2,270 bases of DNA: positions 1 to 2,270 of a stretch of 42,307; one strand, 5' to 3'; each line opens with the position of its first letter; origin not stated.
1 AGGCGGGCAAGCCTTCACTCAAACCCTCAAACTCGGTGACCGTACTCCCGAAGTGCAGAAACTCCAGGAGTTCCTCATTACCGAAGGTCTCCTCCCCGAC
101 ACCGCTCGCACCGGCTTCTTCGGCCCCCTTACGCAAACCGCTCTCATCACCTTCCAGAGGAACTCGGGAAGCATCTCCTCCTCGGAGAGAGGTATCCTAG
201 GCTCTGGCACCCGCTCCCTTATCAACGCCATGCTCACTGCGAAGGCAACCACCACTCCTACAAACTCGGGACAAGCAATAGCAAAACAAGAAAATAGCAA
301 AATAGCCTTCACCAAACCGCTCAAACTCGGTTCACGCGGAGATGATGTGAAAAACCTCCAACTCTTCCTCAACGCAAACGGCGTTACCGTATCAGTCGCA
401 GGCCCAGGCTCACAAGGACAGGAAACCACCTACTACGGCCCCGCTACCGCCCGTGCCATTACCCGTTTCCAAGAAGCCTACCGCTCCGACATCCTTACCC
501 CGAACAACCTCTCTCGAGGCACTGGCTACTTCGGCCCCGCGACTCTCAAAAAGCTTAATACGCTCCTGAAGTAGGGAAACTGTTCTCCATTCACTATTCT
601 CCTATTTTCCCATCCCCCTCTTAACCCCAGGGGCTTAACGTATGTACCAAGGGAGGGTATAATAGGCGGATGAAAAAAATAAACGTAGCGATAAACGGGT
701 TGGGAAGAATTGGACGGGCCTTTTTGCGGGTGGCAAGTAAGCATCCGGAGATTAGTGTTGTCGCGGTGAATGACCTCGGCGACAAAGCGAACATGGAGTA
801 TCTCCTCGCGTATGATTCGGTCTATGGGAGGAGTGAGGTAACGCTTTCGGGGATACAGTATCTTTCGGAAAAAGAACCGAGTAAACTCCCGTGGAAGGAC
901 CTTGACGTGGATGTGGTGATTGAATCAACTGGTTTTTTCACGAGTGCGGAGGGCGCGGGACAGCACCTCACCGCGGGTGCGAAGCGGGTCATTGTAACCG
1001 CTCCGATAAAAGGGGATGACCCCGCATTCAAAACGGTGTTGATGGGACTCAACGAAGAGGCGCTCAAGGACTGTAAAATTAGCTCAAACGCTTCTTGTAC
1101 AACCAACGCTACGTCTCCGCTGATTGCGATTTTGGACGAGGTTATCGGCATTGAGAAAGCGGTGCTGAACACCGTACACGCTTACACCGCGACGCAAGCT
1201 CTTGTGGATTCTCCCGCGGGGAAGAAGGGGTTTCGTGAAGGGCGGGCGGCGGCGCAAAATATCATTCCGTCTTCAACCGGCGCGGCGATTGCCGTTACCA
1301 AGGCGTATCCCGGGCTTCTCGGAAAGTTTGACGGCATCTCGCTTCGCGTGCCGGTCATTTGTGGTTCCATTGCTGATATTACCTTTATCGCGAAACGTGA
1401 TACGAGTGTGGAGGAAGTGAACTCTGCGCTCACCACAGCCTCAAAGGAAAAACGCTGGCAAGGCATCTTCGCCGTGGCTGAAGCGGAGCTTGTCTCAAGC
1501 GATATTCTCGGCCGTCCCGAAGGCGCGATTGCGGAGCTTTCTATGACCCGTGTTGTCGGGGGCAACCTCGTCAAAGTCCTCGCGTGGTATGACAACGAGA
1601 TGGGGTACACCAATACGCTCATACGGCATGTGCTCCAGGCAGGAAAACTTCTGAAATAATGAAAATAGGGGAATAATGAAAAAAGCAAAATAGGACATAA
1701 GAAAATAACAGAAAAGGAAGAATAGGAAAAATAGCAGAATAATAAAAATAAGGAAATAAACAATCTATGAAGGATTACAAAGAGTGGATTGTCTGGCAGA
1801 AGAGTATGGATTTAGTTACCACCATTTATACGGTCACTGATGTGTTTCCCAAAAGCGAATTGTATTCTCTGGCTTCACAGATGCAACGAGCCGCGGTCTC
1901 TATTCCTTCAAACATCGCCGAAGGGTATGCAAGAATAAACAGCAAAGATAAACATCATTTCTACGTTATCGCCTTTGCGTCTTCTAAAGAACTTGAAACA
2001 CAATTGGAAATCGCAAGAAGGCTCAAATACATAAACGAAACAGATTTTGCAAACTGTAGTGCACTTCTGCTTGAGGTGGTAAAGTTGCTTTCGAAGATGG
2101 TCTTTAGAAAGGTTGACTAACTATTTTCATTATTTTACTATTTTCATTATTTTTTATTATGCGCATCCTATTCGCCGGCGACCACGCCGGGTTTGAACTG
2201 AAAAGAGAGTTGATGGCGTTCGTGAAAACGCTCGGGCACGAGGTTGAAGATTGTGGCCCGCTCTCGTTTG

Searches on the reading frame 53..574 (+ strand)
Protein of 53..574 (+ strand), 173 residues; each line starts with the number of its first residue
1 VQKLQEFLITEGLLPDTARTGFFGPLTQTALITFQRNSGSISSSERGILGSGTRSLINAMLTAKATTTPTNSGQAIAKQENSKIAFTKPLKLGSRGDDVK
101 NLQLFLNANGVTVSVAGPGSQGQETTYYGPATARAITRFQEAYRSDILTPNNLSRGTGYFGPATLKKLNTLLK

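Call 34: search_protein_families(library=pfam, proteins=[window:53-574:+], max_evalue=0.001)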
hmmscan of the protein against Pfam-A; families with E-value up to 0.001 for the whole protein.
window:53-574:+ (173 aa): 1 family
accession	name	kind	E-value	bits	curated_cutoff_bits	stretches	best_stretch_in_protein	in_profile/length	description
PF01471.23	PG_binding_1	-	6.6e-17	61.9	23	2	95-144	1-42/57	Putative peptidoglycan binding domain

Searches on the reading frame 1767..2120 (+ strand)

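Call 34: search_protein_families(library=pfam, proteins=[window:1767-2120:+], max_evalue=0.001)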
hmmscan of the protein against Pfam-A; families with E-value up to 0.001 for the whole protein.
window:1767-2120:+ (117 aa): 2 families
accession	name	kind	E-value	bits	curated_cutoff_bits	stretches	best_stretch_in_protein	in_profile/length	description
PF05635.17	23S_rRNA_IVP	-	6.3e-37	126.5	33.8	1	6-109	2-105/106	23S rRNA-intervening sequence protein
PF22296.2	bAvd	-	1.3e-07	32.5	40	1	8-111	2-103/107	bAvd-like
